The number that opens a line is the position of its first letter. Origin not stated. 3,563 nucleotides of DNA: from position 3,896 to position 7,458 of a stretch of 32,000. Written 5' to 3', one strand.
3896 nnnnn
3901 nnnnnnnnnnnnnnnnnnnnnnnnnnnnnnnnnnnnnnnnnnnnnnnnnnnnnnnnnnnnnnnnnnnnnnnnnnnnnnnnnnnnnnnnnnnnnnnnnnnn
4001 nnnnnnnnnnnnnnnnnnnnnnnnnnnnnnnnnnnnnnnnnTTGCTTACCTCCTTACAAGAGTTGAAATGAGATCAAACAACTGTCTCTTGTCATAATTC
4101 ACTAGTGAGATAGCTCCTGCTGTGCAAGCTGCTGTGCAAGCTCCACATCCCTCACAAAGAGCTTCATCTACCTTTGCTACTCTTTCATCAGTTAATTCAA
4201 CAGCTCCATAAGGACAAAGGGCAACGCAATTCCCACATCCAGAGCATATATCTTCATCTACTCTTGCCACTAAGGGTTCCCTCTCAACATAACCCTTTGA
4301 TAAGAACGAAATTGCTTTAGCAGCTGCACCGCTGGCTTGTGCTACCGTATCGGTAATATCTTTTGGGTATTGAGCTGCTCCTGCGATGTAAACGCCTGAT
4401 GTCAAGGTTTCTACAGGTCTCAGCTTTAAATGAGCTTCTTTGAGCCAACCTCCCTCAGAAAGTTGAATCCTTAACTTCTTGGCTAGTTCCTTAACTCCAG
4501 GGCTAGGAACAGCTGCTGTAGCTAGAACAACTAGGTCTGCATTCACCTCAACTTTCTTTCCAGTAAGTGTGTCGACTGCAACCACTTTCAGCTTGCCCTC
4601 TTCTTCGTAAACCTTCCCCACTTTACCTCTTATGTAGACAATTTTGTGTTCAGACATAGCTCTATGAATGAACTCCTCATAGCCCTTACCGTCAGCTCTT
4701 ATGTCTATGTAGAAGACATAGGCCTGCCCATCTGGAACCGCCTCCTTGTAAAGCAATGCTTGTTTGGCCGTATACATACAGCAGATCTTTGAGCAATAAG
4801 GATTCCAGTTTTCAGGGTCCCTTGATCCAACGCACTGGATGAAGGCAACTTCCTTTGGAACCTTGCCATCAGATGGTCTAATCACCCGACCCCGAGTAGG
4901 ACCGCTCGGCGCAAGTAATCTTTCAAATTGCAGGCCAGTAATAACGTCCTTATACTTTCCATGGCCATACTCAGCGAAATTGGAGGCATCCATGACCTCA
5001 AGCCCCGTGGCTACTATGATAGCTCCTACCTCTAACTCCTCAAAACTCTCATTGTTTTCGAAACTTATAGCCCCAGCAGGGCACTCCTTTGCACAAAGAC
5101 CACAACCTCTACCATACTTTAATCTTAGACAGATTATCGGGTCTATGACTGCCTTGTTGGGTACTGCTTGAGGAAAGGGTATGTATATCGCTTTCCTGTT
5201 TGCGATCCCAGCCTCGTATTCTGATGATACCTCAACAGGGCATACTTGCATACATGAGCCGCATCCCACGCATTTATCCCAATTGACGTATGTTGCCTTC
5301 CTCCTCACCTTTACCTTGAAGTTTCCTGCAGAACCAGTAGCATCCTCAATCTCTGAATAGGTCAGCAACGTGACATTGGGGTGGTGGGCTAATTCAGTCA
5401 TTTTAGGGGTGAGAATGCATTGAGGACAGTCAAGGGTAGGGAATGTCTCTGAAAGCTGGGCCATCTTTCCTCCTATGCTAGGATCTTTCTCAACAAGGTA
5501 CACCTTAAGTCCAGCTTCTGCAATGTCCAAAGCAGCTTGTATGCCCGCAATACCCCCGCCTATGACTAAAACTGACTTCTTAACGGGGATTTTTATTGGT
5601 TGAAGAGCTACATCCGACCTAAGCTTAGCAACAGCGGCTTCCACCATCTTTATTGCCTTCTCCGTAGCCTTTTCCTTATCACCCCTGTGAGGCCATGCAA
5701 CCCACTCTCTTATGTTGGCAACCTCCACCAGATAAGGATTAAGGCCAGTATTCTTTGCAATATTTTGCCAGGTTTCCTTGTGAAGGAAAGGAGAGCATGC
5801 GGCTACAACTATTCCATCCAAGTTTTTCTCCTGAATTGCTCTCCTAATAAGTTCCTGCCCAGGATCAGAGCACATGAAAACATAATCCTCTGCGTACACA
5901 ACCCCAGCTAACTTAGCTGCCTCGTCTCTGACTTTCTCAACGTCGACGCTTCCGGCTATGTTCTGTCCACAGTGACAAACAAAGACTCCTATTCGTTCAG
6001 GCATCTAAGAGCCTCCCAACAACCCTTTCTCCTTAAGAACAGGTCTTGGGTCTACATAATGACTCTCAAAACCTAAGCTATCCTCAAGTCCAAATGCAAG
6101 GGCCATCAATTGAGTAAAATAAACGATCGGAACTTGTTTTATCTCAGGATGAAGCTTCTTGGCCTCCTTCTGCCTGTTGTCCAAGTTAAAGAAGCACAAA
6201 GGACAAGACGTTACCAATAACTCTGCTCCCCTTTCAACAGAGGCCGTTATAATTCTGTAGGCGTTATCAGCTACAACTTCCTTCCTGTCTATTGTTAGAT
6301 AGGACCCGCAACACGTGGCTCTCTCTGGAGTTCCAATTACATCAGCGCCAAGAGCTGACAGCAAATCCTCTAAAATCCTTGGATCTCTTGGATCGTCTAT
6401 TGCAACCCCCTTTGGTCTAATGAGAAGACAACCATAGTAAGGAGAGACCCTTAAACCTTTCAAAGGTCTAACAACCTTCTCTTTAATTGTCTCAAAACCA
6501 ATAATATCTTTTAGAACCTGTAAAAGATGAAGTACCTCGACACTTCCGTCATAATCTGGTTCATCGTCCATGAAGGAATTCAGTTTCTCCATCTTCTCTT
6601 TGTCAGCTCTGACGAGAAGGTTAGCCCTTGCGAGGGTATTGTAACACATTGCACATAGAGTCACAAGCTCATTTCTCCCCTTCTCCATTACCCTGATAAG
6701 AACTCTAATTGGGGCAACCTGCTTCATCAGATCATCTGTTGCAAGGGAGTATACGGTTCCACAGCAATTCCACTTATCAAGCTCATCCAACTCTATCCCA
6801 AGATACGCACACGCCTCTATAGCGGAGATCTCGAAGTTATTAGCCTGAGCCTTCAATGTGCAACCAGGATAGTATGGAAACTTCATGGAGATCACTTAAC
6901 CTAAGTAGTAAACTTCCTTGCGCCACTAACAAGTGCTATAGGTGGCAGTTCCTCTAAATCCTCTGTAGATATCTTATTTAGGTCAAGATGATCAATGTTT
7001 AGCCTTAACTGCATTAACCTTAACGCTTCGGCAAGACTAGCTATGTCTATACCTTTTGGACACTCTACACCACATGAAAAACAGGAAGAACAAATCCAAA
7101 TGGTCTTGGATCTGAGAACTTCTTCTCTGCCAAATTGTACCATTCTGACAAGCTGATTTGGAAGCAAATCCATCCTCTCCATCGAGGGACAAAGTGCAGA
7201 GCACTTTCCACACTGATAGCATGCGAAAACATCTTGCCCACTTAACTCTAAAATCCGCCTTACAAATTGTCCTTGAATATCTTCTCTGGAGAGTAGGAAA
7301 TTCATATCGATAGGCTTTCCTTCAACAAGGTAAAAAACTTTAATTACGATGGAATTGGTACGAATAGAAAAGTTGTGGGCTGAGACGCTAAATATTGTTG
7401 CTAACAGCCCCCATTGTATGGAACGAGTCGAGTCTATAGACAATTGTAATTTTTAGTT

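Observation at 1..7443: Eight-gene operon joining a complete HdrABC-MvhD module to a split fumarate-reductase/Tfr-like flavoenzyme, with no hydrogenase partner in view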

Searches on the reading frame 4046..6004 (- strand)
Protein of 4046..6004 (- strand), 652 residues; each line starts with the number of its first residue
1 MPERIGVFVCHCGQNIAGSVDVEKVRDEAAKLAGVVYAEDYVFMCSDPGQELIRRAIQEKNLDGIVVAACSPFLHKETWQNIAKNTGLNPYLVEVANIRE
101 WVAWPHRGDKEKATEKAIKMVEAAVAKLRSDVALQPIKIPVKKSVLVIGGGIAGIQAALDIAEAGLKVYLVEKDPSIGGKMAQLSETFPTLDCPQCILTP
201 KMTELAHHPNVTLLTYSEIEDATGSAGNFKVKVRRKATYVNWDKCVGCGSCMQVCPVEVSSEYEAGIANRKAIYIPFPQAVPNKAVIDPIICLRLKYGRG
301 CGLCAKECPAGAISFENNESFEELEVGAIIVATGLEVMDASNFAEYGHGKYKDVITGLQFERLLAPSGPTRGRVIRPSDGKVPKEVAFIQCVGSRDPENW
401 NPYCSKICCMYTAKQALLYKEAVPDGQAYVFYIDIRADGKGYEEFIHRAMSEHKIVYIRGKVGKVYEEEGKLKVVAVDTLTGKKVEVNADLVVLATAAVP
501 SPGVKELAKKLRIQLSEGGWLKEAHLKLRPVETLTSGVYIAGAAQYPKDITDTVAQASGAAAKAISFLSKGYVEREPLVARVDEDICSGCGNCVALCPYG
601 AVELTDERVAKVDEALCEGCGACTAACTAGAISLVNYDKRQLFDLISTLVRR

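Call 5: search_protein_families(library=pfam, proteins=[window:4046-6004:-], max_evalue=0.01)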
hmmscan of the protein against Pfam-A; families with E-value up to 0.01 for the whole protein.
window:4046-6004:- (652 aa): 30 families (the best 25 are shown)
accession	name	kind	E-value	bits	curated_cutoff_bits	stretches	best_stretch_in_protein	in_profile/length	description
PF00037.32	Fer4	-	3.3e-23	80.9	21.1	4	239-258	2-21/24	4Fe-4S binding domain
PF12838.12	Fer4_7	-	3.1e-17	63.2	27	3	587-631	2-52/52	4Fe-4S dicluster domain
PF13237.11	Fer4_10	-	9.8e-17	61.1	25.5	2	581-627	3-52/53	4Fe-4S dicluster domain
PF12837.12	Fer4_6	-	2.1e-15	56.2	25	3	579-601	1-23/24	4Fe-4S binding domain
PF14697.11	Fer4_21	-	5.9e-15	55.6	35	2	580-633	1-58/59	4Fe-4S dicluster domain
PF12797.12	Fer4_2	-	6.2e-14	51.3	24.5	2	238-257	3-22/22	4Fe-4S binding domain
PF13484.11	Fer4_16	-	1.1e-12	48.9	30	1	244-310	1-65/66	4Fe-4S double cluster binding domain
PF07992.20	Pyr_redox_2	-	2e-11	44.3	26.1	1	144-221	2-58/291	Pyridine nucleotide-disulphide oxidoreductase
PF25160.1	LdpA_Fe-S-bd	-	5.7e-11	42.5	27.6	2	580-604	21-45/49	LdpA Fe-S cluster-binding domain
PF13187.11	Fer4_9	-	1.1e-10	41.8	27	2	587-632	2-52/52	4Fe-4S dicluster domain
PF12831.13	FAD_oxidored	-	2.6e-10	40.6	27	1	145-182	2-39/416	FAD dependent oxidoreductase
PF13183.11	Fer4_8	-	1.8e-09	38.4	27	1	239-259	48-68/68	4Fe-4S dicluster domain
PF00890.30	FAD_binding_2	-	5e-08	33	20.4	1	145-181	2-38/414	FAD binding domain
PF01134.28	GIDA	-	2.1e-07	30.8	22.1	1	145-195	2-42/391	Glucose inhibited division protein A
PF13459.11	Fer4_15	-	2.9e-07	31.5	22.4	0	239-268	2-30/66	4Fe-4S single cluster domain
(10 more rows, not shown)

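Call 8: search_protein_families(library=ncbifam, proteins=[window:4046-6004:-], max_evalue=0.001)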
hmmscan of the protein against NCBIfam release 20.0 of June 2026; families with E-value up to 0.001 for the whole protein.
window:4046-6004:- (652 aa): 142 families (the best 25 are shown)
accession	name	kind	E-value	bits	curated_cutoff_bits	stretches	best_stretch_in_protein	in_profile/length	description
NF040770.1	hetero_SS_HdrA2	exception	1e-252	840.7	1100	1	4-649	1-640/777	CoB-CoM heterodisulfide reductase HdrA2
NF041778.1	hetero_SS_HdrA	equivalog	1.3e-193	644.9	1400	1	4-648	7-649/771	ferredoxin:CoB-CoM heterodisulfide reductase subunit HdrA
NF041891.1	hdrA_Methbact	equivalog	6e-187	623.2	1300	1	4-650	2-636/762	ferredoxin:CoB-CoM heterodisulfide reductase subunit HdrA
NF038196.1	ferrodoxin_EFR1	subfamily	6e-17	62.5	75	2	581-636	181-233/242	EFR1 family ferrodoxin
NF009410.0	PRK12771.1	subfamily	2.2e-16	59.6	516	2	118-181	112-177/566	NAD(P)-binding protein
TIGR02179.1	PorD_KorD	subfamily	2.5e-16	59.5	60.05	1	582-636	22-76/78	2-oxoacid:acceptor oxidoreductase, delta subunit, pyruvate/2-ketoisovalerate family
TIGR01944.1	rnfB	subfamily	5.9e-16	58.6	68.7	2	573-637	101-165/190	RnfABCDGE type electron transport complex subunit B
NF040684.1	PorD_Arch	equivalog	6.7e-16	58.1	120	1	582-635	29-82/85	pyruvate synthase subunit PorD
NF040864.1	HgcB_ferredoxin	equivalog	1.5e-15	56.8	99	2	581-634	10-63/93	mercury methylation ferredoxin HgcB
NF005503.0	PRK07118.1-2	equivalog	6.7e-15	55.1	252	2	587-640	140-192/292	RnfABCDGE type electron transport complex subunit B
NF005504.0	PRK07118.1-3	equivalog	2.4e-14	53.4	437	2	586-640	220-273/293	Fe-S cluster domain-containing protein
NF007202.0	PRK09623.1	equivalog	3.1e-14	53.1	166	2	578-638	44-104/105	3-methyl-2-oxobutanoate dehydrogenase subunit delta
NF042909.1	FMH_DH_FwdF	exception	3.7e-14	52.6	375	2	234-319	7-78/336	tungsten-dependent formylmethanofuran dehydrogenase subunit FwdF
TIGR04105.1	FeFe_hydrog_B1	subfamily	9.4e-14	50.9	450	2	231-314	130-206/462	monomeric [FeFe] hydrogenase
NF058577.1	FdxA_fam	equivalog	1.1e-13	51.1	65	2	584-631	6-52/52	4Fe-4S ferredoxin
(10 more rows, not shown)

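Call 70: list_cluster_members(proteins=[P0001, window:4046-6004:-, window:1315-2523:-])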
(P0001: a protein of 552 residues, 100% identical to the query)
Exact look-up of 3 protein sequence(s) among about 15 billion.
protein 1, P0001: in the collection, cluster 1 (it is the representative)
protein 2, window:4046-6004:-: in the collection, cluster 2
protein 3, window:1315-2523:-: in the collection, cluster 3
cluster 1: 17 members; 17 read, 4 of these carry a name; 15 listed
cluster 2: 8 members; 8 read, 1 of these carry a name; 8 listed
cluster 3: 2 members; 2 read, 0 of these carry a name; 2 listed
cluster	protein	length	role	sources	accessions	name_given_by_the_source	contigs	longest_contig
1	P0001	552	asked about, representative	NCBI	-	-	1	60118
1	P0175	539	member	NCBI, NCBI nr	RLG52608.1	MAG: succinate dehydrogenase/fumarate reductase flavoprotein subunit [Thermoproteota ... | MAG: succinate dehydrogenase/fumarate reductase flavoprotein subunit [Candidatus ...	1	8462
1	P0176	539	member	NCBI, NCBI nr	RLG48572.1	MAG: succinate dehydrogenase/fumarate reductase flavoprotein subunit [Thermoproteota ... | MAG: succinate dehydrogenase/fumarate reductase flavoprotein subunit [Candidatus ...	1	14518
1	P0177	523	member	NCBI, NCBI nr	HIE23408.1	MAG TPA: FAD-binding protein, partial [Candidatus Korarchaeota archaeon] | FAD-binding protein [Candidatus Korarchaeota archaeon]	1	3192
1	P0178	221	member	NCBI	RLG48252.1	MAG: succinate dehydrogenase/fumarate reductase flavoprotein subunit, partial ...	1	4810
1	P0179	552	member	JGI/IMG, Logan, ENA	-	-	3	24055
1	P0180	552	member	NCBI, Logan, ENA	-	-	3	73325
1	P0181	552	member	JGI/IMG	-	-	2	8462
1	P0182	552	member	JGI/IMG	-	-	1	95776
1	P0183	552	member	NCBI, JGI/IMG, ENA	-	-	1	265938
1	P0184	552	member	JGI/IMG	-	-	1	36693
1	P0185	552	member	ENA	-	-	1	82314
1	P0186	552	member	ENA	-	-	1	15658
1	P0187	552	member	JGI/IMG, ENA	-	-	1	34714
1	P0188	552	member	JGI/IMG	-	-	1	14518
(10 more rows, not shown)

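Call 82: search_solved_structures(query=window:4046-6004:-, max_evalue=1e-20)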
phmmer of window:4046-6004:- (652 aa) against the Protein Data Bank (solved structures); distinct sequences matched with E-value up to 1e-20: 6.
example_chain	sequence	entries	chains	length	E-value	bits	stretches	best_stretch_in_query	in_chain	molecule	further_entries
8rvu_a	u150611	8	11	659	7.8e-210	702.1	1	4-645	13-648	H(2):CoB-CoM heterodisulfide,ferredoxin reductase subunit A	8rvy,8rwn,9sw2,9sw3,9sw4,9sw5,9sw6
8rvv_A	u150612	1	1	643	1.2e-209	701.5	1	4-644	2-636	H(2):CoB-CoM heterodisulfide,ferredoxin reductase subunit A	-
5odc_A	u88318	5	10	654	1.8e-208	697.6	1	3-649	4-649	Heterodisulfide reductase, subunit A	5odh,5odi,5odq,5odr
9sfi_A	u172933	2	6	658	3.1e-195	653.8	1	4-648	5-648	CoB--CoM heterodisulfide reductase iron-sulfur subunit A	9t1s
7bkb_A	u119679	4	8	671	2.9e-186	624.2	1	3-643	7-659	CoB--CoM heterodisulfide reductase iron-sulfur subunit A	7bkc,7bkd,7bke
6tjr_A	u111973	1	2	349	3.5e-40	141.6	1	324-567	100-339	Fumarate reductase/succinate dehydrogenase flavoprotein domain protein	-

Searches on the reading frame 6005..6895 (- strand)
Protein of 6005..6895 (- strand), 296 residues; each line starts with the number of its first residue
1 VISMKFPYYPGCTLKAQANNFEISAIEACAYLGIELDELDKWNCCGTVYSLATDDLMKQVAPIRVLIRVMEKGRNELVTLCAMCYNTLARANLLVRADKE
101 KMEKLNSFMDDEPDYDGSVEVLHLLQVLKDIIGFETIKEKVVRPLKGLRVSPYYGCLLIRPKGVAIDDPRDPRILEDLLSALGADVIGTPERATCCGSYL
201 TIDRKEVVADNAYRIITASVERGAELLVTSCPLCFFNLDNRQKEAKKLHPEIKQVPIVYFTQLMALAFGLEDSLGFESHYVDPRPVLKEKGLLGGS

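Call 5: search_protein_families(library=pfam, proteins=[window:6005-6895:-], max_evalue=0.01)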
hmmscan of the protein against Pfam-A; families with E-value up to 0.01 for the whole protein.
window:6005-6895:- (296 aa): 2 families
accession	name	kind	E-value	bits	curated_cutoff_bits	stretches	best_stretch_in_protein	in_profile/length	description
PF02754.22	CCG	-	9e-19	67.8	20.6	2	153-239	4-85/85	Cysteine-rich domain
PF22196.1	HdrB-like_C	-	0.0016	18.8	33.4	1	210-279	14-86/87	HdrB-like C-terminal domain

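Call 8: search_protein_families(library=ncbifam, proteins=[window:6005-6895:-], max_evalue=0.001)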
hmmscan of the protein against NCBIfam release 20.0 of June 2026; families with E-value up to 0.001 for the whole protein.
window:6005-6895:- (296 aa): 5 families
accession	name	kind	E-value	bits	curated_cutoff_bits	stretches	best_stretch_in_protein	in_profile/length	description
NF042965.1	MFR_anch_SdhE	equivalog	3.1e-46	158.2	500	1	5-282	2-277/282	8-methylmenaquinol:fumarate reductase membrane anchor subunit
TIGR03288.1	CoB_CoM_SS_B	equivalog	2.4e-44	151.7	345.15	1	6-288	2-288/290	CoB--CoM heterodisulfide reductase subunit B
NF041780.1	hetero_SS_HdrB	equivalog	1.3e-19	70.6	450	1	29-288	29-303/304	ferredoxin:CoB-CoM heterodisulfide reductase subunit HdrB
NF045670.1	quin_L_LdhH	equivalog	1.4e-09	36.9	800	1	4-240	467-687/706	L-lactate dehydrogenase (quinone) large subunit LdhH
NF004898.0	PRK06259.1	equivalog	8.4e-07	28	385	1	4-253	262-473/488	fumarate reductase (CoM/CoB) subunit TfrB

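Call 84: search_solved_structures(query=window:6005-6895:-, max_evalue=0.00001)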
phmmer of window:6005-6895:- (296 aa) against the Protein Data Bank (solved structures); distinct sequences matched with E-value up to 0.00001: 5.
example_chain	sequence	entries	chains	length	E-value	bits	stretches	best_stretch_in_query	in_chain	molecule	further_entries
8rvu_b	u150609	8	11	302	7.7e-33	117.3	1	4-281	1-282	H(2):CoB-CoM heterodisulfide,ferredoxin reductase subunit B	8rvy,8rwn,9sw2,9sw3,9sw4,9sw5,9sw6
8rvv_B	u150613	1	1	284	8.7e-33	117.2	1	4-280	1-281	H(2):CoB-CoM heterodisulfide,ferredoxin reductase subunit B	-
7bkb_B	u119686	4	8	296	3.9e-32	115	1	6-288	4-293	CoB--CoM heterodisulfide reductase subunit B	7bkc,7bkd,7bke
9sfi_C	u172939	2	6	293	2.7e-31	112.3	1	4-291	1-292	H(2)/formate:CoB-CoM heterodisulfide,ferredoxin reductase subunit B2 | Heterodisulfide reductase subunit B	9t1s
5odc_B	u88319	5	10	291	1.1e-30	110.3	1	4-289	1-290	Heterodisulfide reductase, subunit B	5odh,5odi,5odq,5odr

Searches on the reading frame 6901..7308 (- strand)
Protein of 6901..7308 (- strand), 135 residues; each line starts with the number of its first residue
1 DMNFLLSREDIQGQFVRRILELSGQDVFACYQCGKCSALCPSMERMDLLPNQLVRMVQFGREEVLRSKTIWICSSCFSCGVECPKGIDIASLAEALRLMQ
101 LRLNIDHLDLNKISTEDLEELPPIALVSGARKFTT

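Call 5: search_protein_families(library=pfam, proteins=[window:6901-7308:-], max_evalue=0.01)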
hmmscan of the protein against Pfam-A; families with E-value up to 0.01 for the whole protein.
window:6901-7308:- (135 aa): 7 families
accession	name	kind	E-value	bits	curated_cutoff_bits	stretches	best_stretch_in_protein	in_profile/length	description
PF13534.11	Fer4_17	-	1.6e-11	45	22.2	1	29-88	1-61/61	4Fe-4S dicluster domain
PF13183.11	Fer4_8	-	2.3e-10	41.3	27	1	28-87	3-68/68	4Fe-4S dicluster domain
PF13187.11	Fer4_9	-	1e-06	29.1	27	1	29-86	1-50/52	4Fe-4S dicluster domain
PF13237.11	Fer4_10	-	2e-06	28.1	25.5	1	26-84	5-53/53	4Fe-4S dicluster domain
PF12838.12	Fer4_7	-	0.00016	22.5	27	1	30-87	2-52/52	4Fe-4S dicluster domain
PF13484.11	Fer4_16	-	0.0022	19.2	30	0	30-42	2-14/66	4Fe-4S double cluster binding domain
PF25160.1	LdpA_Fe-S-bd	-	0.0024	18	27.6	1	29-42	27-40/49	LdpA Fe-S cluster-binding domain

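Call 8: search_protein_families(library=ncbifam, proteins=[window:6901-7308:-], max_evalue=0.001)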
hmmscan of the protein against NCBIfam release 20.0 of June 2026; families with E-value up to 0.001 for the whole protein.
window:6901-7308:- (135 aa): 14 families
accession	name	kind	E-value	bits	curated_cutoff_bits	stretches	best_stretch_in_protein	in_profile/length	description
TIGR03290.1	CoB_CoM_SS_C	equivalog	2.7e-18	66.3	160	1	29-104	3-79/144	CoB--CoM heterodisulfide reductase subunit C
NF038018.1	qmoC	equivalog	2e-15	57.1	300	1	14-103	4-94/360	quinone-interacting membrane-bound oxidoreductase complex subunit QmoC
NF041890.1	hdrC_Methbact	equivalog_domain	3.6e-15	56.1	270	1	12-106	13-107/192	ferredoxin:CoB-CoM heterodisulfide reductase subunit HdrC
NF041779.1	hetero_SS_HdrC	equivalog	1.8e-14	53.7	350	1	29-105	32-108/198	ferredoxin:CoB-CoM heterodisulfide reductase subunit HdrC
NF041837.1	rnfC_Methano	equivalog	2.8e-07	29.7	650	1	26-92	356-418/438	Rnf electron transport complex subunit RnfC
TIGR01945.1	rnfC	subfamily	9.7e-07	27.7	245.95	1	21-90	356-421/435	RnfABCDGE type electron transport complex subunit C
NF008369.0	PRK11168.1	equivalog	1.3e-06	27.6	278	1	26-99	9-86/401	anaerobic glycerol-3-phosphate dehydrogenase subunit C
TIGR00384.1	dhsB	subfamily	1.8e-06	27.6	88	0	61-94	185-219/222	succinate dehydrogenase and fumarate reductase iron-sulfur protein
NF004616.0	PRK05950.1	subfamily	5.3e-06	25.8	228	1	25-101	144-234/238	succinate dehydrogenase iron-sulfur subunit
NF004898.0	PRK06259.1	equivalog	1.4e-05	23.9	385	1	25-102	131-218/488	fumarate reductase (CoM/CoB) subunit TfrB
TIGR00314.1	cdhA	equivalog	9.2e-05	20.4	781.3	1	28-94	399-460/784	CO dehydrogenase/acetyl-CoA synthase complex subunit alpha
NF045663.1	diclust_near_Sec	equivalog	0.00012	20.3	530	1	32-97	310-379/759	pyridine nucleotide-disulfide oxidoreductase/dicluster-binding protein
NF009226.0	PRK12576.1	equivalog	0.00014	21.3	344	0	29-98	155-235/317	succinate dehydrogenase/fumarate reductase iron-sulfur subunit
NF003454.1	PRK05035.1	equivalog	0.00064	18.3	345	1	26-87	365-422/556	electron transport complex subunit RsxC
